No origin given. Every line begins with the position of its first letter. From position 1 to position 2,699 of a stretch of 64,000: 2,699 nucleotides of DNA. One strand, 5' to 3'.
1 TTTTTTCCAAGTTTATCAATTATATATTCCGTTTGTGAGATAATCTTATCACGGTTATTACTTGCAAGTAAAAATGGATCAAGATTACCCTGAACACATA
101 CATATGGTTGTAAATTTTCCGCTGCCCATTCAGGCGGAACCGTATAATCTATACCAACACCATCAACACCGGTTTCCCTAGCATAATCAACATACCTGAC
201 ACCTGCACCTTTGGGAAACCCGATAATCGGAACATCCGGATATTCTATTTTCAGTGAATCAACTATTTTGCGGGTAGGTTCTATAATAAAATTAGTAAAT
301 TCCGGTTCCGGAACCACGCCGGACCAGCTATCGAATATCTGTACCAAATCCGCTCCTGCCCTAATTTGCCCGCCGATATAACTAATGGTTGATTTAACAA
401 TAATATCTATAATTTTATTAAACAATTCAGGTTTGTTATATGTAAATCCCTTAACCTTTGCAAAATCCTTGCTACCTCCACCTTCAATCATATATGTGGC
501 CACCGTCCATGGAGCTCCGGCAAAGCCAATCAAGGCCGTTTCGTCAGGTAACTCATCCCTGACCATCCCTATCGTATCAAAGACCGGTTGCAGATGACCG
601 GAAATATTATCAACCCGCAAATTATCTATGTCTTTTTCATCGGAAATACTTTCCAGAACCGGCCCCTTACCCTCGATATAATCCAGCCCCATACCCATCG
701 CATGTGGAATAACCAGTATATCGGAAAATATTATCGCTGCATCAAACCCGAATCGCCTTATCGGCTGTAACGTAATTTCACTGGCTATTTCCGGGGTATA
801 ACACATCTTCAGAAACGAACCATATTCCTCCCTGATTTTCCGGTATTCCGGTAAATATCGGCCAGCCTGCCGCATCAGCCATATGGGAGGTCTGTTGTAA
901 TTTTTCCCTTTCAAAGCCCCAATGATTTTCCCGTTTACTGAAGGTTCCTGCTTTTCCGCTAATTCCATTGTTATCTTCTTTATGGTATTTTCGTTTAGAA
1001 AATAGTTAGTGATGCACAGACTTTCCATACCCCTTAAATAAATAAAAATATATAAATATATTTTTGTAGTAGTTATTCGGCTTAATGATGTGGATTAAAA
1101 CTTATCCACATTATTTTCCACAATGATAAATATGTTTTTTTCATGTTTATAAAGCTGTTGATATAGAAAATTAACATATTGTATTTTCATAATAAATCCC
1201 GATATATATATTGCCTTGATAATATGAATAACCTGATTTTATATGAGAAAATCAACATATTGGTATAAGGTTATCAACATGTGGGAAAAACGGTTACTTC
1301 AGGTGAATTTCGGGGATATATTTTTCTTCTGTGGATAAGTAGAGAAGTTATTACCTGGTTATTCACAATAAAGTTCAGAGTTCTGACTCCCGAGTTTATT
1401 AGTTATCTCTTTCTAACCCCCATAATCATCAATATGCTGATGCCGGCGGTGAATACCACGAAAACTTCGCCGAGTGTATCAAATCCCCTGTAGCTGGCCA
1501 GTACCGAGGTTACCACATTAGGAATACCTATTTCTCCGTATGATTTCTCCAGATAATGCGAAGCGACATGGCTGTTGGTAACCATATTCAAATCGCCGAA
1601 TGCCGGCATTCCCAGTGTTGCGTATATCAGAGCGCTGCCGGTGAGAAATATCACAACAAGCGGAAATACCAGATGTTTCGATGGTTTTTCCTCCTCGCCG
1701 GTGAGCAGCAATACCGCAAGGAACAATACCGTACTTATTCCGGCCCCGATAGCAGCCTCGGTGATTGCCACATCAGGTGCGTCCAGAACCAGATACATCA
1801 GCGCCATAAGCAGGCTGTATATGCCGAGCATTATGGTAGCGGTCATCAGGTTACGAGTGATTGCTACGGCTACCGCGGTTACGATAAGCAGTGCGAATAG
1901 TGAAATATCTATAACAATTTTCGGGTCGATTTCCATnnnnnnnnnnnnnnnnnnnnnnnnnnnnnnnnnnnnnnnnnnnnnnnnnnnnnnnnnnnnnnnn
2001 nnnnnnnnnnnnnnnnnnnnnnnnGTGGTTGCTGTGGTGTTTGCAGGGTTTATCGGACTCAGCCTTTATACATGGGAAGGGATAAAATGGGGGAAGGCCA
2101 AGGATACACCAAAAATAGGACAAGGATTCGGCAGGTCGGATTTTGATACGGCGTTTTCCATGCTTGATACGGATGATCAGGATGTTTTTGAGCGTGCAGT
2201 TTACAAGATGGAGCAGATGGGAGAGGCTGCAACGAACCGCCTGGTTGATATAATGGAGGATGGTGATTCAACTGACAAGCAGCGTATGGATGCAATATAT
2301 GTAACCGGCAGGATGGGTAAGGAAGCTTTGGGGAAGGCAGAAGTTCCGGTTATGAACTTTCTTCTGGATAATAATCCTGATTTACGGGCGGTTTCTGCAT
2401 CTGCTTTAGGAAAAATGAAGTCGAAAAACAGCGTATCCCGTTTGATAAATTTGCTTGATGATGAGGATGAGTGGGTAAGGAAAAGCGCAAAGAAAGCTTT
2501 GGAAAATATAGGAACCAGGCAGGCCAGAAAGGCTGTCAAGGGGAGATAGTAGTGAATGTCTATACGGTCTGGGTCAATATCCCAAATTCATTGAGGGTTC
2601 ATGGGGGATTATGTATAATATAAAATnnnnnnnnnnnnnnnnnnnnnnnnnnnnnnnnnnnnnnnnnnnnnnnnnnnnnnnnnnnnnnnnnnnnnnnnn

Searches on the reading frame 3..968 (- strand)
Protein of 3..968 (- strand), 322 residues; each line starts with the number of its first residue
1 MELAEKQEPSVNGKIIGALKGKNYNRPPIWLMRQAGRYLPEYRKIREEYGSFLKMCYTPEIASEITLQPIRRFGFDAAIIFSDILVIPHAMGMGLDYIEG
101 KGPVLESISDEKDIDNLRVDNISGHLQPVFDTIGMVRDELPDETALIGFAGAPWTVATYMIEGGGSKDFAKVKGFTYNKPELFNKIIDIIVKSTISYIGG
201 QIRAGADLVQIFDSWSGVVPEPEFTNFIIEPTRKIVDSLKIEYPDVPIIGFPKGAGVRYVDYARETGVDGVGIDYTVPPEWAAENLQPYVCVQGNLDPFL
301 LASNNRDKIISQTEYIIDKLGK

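Call 11: search_protein_families(library=pfam, proteins=[window:3-968:-])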
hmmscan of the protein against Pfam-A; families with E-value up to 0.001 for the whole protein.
window:3-968:- (322 aa): 1 family
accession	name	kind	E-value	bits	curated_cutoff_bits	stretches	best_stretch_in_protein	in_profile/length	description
PF01208.23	URO-D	-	2e-110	369.5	23.9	1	14-319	5-311/346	Uroporphyrinogen decarboxylase (URO-D)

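Call 12: find_related_loci(query=window:3-968:-, collection=genome_contigs, flank=10000)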
Query window:3-968:- (322 aa) in genome_contigs; peptide patterns used: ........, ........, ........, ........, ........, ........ (x = any residue, [..] = any of these).
242 stretches matched a pattern; 12 encode a relative of the query (tblastn E <= 1e-3); 12 distinct loci.
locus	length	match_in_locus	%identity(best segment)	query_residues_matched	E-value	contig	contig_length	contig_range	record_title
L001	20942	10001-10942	56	7-321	8e-123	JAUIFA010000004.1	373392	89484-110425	MAG: Alphaproteobacteria bacterium isolate 8_bin.59 NODE_53_length_373392_cov_1.965357, whole genome shotgun sequence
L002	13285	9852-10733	55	9-302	7e-115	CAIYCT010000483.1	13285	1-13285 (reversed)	MAG: uncultured Rhodospirillaceae bacterium isolate AlinenLipids_bin-2225 genome assembly, contig: bin-2225:483/542, who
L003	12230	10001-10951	48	6-322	2e-101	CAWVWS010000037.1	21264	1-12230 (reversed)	MAG TPA_asm: uncultured Sulfitobacter sp. isolate ERR3589581_concoct_147 genome assembly, contig: ERZ7463454.2546, whole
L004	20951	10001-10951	47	6-322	4e-101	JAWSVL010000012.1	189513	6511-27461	MAG: Sulfitobacter sp. isolate BHT04_PBAT_alp2 A8Ecoflex_contig_189, whole genome shotgun sequence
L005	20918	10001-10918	47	15-320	7e-100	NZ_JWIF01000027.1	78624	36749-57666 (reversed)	Halocynthiibacter namhaensis strain RA2-3 ctg7180000007304, whole genome shotgun sequence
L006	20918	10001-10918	48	15-320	6e-99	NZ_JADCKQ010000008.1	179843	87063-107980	Halocynthiibacter styelae strain MYP1-1 8, whole genome shotgun sequence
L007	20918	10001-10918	48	15-320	5e-99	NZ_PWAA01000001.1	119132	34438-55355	Thalassobius sp. I31.1 Contig_0000001, whole genome shotgun sequence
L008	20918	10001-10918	47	15-320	2e-98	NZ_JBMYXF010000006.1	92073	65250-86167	MAG: Halocynthiibacter sp. isolate ME_XS_2210_bin_2 ME_XS_2210_bin_2_5, whole genome shotgun sequence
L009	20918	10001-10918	48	15-320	2e-98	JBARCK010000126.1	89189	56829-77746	MAG: Sulfitobacter sp. isolate MFD03261_ilm_asm_bin17 k127_92133, whole genome shotgun sequence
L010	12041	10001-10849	51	15-296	2e-96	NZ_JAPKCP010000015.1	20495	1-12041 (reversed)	MAG: Yoonia sp. isolate ANT-67 NODE_186_length_20495_cov_27.137524, whole genome shotgun sequence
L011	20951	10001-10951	47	6-322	6e-101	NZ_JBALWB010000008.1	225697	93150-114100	MAG: Sulfitobacter sp. isolate 6NakV-06 NODE_52_length_225697_cov_51.588538, whole genome shotgun sequence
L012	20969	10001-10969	44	3-322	4e-90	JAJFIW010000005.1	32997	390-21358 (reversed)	MAG: Alphaproteobacteria bacterium isolate OFTM141 OFTM141_4, whole genome shotgun sequence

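Call 16: find_related_loci(query=window:3-968:-, collection=metagenome_contigs, flank=10000)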
Query window:3-968:- (322 aa) in metagenome_contigs; peptide patterns used: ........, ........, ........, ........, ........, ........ (x = any residue, [..] = any of these).
524 stretches matched a pattern; 3 encode a relative of the query (tblastn E <= 1e-3); 3 distinct loci.
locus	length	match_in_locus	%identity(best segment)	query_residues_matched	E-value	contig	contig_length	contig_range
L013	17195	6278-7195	47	15-320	3e-101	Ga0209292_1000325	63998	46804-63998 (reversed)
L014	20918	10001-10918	47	15-320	4e-101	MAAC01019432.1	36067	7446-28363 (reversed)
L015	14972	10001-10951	47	6-322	1e-100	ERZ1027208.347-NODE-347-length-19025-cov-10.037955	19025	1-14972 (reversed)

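Call 17: find_homologous_proteins(query=window:3-968:-, max_evalue=1e-60)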
Query window:3-968:- (322 aa): 7885 proteins with E <= 1e-60 among 8000 candidates; the best 120 are listed.
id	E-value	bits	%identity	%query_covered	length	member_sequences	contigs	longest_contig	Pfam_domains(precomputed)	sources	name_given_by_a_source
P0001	2.5e-215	732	100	100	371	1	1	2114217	PF01208.24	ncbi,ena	-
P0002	1.0e-127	444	60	97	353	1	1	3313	PF01208.24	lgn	-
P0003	1.2e-124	434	59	99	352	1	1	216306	PF01208.24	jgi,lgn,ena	-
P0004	2.6e-120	420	59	95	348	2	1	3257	PF01208.24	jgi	-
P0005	3.1e-120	420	57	98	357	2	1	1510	PF01208.24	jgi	-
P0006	1.3e-119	417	59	96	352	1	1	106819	PF01208.24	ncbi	-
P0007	8.8e-118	411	57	96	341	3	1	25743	PF01208.24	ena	-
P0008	5.7e-117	409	57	96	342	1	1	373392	PF01208.24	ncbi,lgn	-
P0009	1.2e-116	408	55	97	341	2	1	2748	PF01208.24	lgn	-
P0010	3.8e-116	406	57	90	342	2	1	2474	PF01208.24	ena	-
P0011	5.9e-116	405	56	97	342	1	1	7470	PF01208.24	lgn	-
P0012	1.8e-115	404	55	99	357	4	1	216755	PF01208.24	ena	-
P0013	1.4e-114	401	54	97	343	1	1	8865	PF01208.24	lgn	-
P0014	1.7e-114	401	55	98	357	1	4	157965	PF01208.24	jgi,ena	-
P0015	2.3e-114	400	59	91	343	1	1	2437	PF01208.24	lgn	-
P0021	1.4e-113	398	56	94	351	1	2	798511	PF01208.24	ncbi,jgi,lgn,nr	ncbi:MAG: hemE [Rickettsiales bacterium]|jgi:uroporphyrinogen decarboxylase|nr:hemE [Rickettsiales b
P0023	1.5e-113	398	55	95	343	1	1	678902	PF01208.24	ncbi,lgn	ncbi:MAG: uroporphyrinogen decarboxylase [Alphaproteobacteria bacterium]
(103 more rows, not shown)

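Call 18: find_encoding_contigs(protein=P0001, flank=10000, max_places=4)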
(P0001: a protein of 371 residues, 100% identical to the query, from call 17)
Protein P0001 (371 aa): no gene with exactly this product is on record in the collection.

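Call 19: list_cluster_members(proteins=[P0001, P0003, P0006])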
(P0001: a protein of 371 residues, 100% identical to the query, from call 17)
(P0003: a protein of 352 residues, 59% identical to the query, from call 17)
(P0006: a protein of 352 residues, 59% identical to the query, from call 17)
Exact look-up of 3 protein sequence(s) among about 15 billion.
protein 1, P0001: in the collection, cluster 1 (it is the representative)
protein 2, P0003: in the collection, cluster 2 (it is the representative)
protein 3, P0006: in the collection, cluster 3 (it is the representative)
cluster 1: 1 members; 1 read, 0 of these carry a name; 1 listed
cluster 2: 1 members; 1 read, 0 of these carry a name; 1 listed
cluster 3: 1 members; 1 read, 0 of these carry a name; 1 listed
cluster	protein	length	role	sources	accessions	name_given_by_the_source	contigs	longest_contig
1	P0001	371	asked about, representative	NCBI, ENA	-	-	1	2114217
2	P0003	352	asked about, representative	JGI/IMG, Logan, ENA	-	-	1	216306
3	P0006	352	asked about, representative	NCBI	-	-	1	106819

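Call 20: find_encoding_contigs(protein=P0003, flank=10000, max_places=2)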
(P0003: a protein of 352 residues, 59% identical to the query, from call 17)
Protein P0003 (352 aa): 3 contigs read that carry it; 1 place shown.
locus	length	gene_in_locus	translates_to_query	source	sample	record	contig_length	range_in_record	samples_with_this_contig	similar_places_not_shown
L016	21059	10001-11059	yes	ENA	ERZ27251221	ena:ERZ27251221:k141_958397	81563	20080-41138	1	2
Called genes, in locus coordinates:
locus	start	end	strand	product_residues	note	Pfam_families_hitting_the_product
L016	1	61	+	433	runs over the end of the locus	PF00672:HAMP (weak)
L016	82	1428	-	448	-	PF05359:DUF748 (weak)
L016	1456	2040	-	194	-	-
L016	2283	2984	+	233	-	PF01144:CoA_trans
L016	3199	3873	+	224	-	PF01144:CoA_trans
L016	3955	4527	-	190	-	PF06242:TrcR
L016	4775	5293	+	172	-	PF02556:SecB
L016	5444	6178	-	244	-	PF00929:RNase_T, PF16473:Rv2179c-like (weak)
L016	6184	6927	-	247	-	PF03734:YkuD (weak)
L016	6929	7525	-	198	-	PF01121:CoaE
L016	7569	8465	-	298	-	PF08501:Shikimate_dh_N, PF01488:Shikimate_DH, PF18317:SDH_C (weak)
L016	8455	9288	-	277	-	PF03618:Kinase-PPPase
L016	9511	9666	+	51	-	-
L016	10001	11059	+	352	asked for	PF01208:URO-D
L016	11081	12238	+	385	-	PF00762:Ferrochelatase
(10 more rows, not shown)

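Call 21: find_encoding_contigs(protein=P0006, flank=10000, max_places=2)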
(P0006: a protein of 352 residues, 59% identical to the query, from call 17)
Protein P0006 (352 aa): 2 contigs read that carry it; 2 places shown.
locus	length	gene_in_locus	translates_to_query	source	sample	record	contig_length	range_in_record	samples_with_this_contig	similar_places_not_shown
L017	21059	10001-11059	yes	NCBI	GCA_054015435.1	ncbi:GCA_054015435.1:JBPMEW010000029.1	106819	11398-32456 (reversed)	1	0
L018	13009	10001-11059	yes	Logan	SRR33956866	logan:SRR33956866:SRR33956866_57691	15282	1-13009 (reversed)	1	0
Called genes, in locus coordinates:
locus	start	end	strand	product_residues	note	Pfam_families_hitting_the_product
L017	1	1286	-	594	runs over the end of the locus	-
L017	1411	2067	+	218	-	PF13599:Pentapeptide_4, PF00805:Pentapeptide (weak)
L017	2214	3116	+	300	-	PF14805:THDPS_N_2, PF25087:GMPPB_C (faint), PF25084:LbH_EIF2B (weak), PF00132:Hexapep (weak), PF14602:Hexapep_2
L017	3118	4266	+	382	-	PF01546:Peptidase_M20, PF07687:M20_dimer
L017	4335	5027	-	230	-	PF01895:PhoU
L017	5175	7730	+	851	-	PF00133:tRNA-synt_1, PF01406:tRNA-synt_1e (faint), PF09334:tRNA-synt_1g, PF13603:tRNA-synt_1_2 (faint), PF09334:tRNA-synt_1g (weak), PF08264:Anticodon_1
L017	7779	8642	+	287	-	PF08501:Shikimate_dh_N, PF01488:Shikimate_DH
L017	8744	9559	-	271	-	PF03618:Kinase-PPPase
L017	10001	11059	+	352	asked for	PF01208:URO-D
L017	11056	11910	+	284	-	PF00590:TP_methylase, PF23016:RsmI_C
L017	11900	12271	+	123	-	PF01939:NucS_C (weak), PF02021:UPF0102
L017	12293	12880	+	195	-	PF04972:BON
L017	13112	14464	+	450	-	PF01435:Peptidase_M48, PF13432:TPR_16 (faint), PF24575:TPR_Slam (faint), PF13414:TPR_11 (faint), PF13431:TPR_17 (faint)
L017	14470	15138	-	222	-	-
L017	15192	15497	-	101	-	-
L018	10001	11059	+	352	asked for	PF01208:URO-D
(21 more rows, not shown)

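Call 40: find_encoding_contigs(protein=P0012, flank=10000, max_places=1)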
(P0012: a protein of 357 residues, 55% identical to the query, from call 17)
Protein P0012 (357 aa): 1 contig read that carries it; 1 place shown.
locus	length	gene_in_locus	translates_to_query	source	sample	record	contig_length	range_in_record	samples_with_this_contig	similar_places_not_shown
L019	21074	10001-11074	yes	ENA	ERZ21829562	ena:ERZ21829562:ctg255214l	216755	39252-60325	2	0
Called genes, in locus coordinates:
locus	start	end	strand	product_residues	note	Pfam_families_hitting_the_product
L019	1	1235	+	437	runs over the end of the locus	PF00004:AAA (weak), PF07728:AAA_5 (weak), PF07724:AAA_2, PF00004:AAA (weak)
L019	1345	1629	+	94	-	PF04116:FA_hydroxylase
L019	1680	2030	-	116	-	PF13560:HTH_31, PF01381:HTH_3 (weak), PF12844:HTH_19, PF13443:HTH_26 (faint)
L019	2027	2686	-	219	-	PF01713:Smr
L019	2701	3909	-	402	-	PF03562:MltA, PF06725:3D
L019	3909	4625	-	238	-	PF04280:Tim44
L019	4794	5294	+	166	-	PF04186:FxsA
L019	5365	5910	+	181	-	PF02556:SecB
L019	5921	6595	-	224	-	PF00929:RNase_T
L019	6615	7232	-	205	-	PF01121:CoaE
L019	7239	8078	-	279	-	PF08501:Shikimate_dh_N, PF01488:Shikimate_DH (weak)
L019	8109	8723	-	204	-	PF02545:Maf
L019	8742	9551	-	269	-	PF03618:Kinase-PPPase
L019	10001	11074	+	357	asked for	PF01208:URO-D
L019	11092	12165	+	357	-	PF00762:Ferrochelatase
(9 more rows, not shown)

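Call 41: find_encoding_contigs(protein=P0021, flank=10000, max_places=1)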
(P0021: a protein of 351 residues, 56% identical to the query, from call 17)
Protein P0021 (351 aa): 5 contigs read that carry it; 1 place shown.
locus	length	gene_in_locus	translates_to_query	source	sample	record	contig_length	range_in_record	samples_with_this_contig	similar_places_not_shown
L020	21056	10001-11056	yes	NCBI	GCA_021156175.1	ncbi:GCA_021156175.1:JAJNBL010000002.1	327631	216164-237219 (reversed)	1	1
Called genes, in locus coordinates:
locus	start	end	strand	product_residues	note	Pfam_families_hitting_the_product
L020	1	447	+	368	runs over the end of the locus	PF03033:Glyco_transf_28, PF04101:Glyco_tran_28_C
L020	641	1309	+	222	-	PF02581:TMP-TENI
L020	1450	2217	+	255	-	PF00753:Lactamase_B, PF16123:HAGH_C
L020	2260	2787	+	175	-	PF02600:DsbB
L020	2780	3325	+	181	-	PF03232:COQ7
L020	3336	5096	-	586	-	PF20142:Scaffold, PF01471:PG_binding_1 (weak), PF03734:YkuD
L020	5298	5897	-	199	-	PF04519:Bactofilin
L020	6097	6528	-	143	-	-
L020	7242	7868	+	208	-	PF01914:MarC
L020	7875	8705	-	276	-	PF08501:Shikimate_dh_N, PF01488:Shikimate_DH, PF18317:SDH_C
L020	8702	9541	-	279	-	PF03618:Kinase-PPPase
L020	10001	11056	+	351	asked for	PF01208:URO-D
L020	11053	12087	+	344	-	PF00762:Ferrochelatase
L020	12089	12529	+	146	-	PF03653:UPF0093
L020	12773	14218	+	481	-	PF07498:Rho_N, PF07497:Rho_RNA_bind, PF00006:ATP-synt_ab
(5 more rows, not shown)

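Call 42: find_encoding_contigs(protein=P0023, flank=10000, max_places=1)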
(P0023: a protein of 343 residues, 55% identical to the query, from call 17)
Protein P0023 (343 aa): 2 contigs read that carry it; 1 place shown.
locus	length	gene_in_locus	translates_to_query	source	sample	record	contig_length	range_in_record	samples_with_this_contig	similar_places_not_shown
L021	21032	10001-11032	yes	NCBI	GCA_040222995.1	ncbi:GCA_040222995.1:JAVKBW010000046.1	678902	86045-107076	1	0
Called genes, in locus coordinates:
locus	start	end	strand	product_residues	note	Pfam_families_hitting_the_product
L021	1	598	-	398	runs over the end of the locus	PF03562:MltA, PF06725:3D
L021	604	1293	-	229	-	PF04280:Tim44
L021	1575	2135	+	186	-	PF04186:FxsA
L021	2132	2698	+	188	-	PF00300:His_Phos_1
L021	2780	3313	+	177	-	PF02556:SecB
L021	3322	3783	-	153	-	PF03473:MOSC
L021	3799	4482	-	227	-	PF02798:GST_N, PF13409:GST_N_2, PF13417:GST_N_3, PF14497:GST_C_3 (weak)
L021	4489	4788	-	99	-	PF03795:YCII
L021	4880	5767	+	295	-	PF00126:HTH_1, PF12840:HTH_20 (faint), PF25213:HVO_A0261_N (faint), PF03466:LysR_substrate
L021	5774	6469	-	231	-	PF00929:RNase_T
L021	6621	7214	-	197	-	PF01121:CoaE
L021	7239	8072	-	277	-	PF08501:Shikimate_dh_N, PF01488:Shikimate_DH, PF18317:SDH_C (weak)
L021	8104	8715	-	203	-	PF02545:Maf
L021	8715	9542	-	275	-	PF03618:Kinase-PPPase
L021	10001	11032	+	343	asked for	PF01208:URO-D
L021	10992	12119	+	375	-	PF00762:Ferrochelatase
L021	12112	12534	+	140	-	PF03653:UPF0093, PF05425:CopD (weak)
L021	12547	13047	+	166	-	PF22784:PTP-SAK (weak), PF22785:Tc-R-P, PF00782:DSPc, PF00102:Y_phosphatase (weak)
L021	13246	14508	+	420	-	PF07498:Rho_N, PF07497:Rho_RNA_bind, PF00006:ATP-synt_ab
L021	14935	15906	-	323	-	PF08240:ADH_N, PF00107:ADH_zinc_N, PF13602:ADH_zinc_N_2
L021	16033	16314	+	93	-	PF20099:DUF6489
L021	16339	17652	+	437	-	PF10396:TrmE_N, PF12631:MnmE_helical, PF02421:FeoB_N, PF01926:MMR_HSR1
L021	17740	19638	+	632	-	PF00890:FAD_binding_2 (weak), PF01134:GIDA, PF07992:Pyr_redox_2 (weak), PF12831:FAD_oxidored, PF21680:GIDA_C_1st, PF13932:SAM_GIDA_C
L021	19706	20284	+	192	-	PF02527:GidB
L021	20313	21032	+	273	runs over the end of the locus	PF00142:Fer4_NifH (weak), PF06564:CBP_BcsQ, PF09140:MipZ, PF10609:ParA, PF13614:AAA_31, PF01656:CbiA, PF02374:ArsA_ATPase (weak)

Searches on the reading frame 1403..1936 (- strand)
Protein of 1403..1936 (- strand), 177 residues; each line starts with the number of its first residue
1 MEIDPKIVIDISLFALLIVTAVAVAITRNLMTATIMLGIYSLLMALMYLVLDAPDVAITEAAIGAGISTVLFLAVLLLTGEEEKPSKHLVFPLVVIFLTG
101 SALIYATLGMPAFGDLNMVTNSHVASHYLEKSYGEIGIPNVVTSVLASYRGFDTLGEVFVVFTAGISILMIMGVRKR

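Call 11: search_protein_families(library=pfam, proteins=[window:1403-1936:-])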
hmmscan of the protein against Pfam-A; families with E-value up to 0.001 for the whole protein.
window:1403-1936:- (177 aa): 3 families
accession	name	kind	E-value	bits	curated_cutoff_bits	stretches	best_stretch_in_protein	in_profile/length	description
PF13244.11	MbhD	-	2.7e-19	69.5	27.2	1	15-77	1-63/67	MBH, subunit D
PF20501.3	MbhE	-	9.6e-09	35.6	27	1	112-171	21-80/98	MBH, subunit E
PF00499.25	Oxidored_q3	-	2.1e-05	24.7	33.2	1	21-124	2-99/146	NADH-ubiquinone/plastoquinone oxidoreductase chain 6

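Call 15: find_encoding_contigs(protein=window:1403-1936:-, flank=10000, max_places=6)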
Protein window:1403-1936:- (177 aa): no gene with exactly this product is on record in the collection.

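Call 39: search_protein_families(library=ncbifam, proteins=[window:1403-1936:-], max_evalue=0.001)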
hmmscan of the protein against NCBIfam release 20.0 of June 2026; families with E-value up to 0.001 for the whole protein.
window:1403-1936:- (177 aa): 17 families
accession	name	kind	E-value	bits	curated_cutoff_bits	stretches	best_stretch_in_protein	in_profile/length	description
NF009159.0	PRK12504.1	equivalog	5e-60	202.4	141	1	7-172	4-172/178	DUF4040 domain-containing protein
NF009161.0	PRK12507.1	equivalog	8.6e-59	199.4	272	1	8-176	11-179/336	putative monovalent cation/H+ antiporter subunit B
NF009285.0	PRK12645.1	equivalog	8.1e-19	67.3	1028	1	9-176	630-794/804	Na+/H+ antiporter subunit A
NF009287.0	PRK12647.1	equivalog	4.6e-18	65.1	937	1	10-176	601-763/773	putative monovalent cation/H+ antiporter subunit A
NF009288.0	PRK12648.1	equivalog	1.8e-17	62.8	1104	1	11-172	610-773/954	monovalent cation/H+ antiporter subunit A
NF009290.0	PRK12650.1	equivalog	2.6e-17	62.1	980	1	7-175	602-766/966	DUF4040 family protein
TIGR00940.1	2a6301s01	subfamily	1.1e-14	53.8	920.45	1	10-175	624-786/793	monovalent cation:proton antiporter subunit A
NF006242.0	PRK08378.1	subfamily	1.8e-14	54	98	1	7-73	5-71/85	hypothetical protein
NF009289.0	PRK12649.1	equivalog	3.9e-14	52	1117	1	10-172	621-782/789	putative monovalent cation/H+ antiporter subunit A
NF004172.0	PRK05640.1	equivalog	5e-11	43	156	1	11-177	4-152/152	putative monovalent cation/H+ antiporter subunit B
NF009284.0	PRK12644.1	equivalog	8.9e-11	40.6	962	1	14-170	606-759/975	Na+/H+ antiporter subunit A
NF009286.0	PRK12646.1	equivalog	5.7e-10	38.3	1063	1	8-176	628-792/800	DUF4040 family protein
NF004923.0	PRK06280.1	equivalog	1.5e-09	38.1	80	1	7-75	2-70/79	hypothetical protein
NF009217.0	PRK12567.1-1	equivalog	4.2e-09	36.3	268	1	93-175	11-88/238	putative monovalent cation/H+ antiporter subunit B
NF009229.0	PRK12579.1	equivalog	9.4e-07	28.6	229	1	95-173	12-78/258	putative monovalent cation/H+ antiporter subunit B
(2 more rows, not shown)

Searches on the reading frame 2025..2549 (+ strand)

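Call 11: search_protein_families(library=pfam, proteins=[window:2025-2549:+])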
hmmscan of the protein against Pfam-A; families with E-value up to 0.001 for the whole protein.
window:2025-2549:+ (174 aa): 3 families
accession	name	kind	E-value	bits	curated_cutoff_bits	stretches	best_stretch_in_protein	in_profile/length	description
PF13646.12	HEAT_2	-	1.4e-13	51.4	27.7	1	111-171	6-67/88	HEAT repeats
PF02985.28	HEAT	-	1.1e-06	28.7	23.5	0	139-163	4-28/31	HEAT repeat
PF03130.22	HEAT_PBS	-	3.3e-05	24.5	20.9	0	121-146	2-27/27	PBS lyase HEAT-like repeat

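Call 39: search_protein_families(library=ncbifam, proteins=[window:2025-2549:+], max_evalue=0.001)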
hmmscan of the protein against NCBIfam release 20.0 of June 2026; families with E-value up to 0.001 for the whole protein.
window:2025-2549:+ (174 aa): 2 families
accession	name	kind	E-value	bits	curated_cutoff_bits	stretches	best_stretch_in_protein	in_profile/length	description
NF058502.1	phyc_lyase_CpcE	equivalog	1.8e-08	34.2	330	1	120-169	58-107/260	C-phycocyanin alpha-cysteine-84 phycocyanobilin lyase subunit CpcE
NF045915.1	PhycobilmeDegNblB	equivalog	1e-05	25.2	300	1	120-171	146-197/214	phycobilisome degradation protein NblB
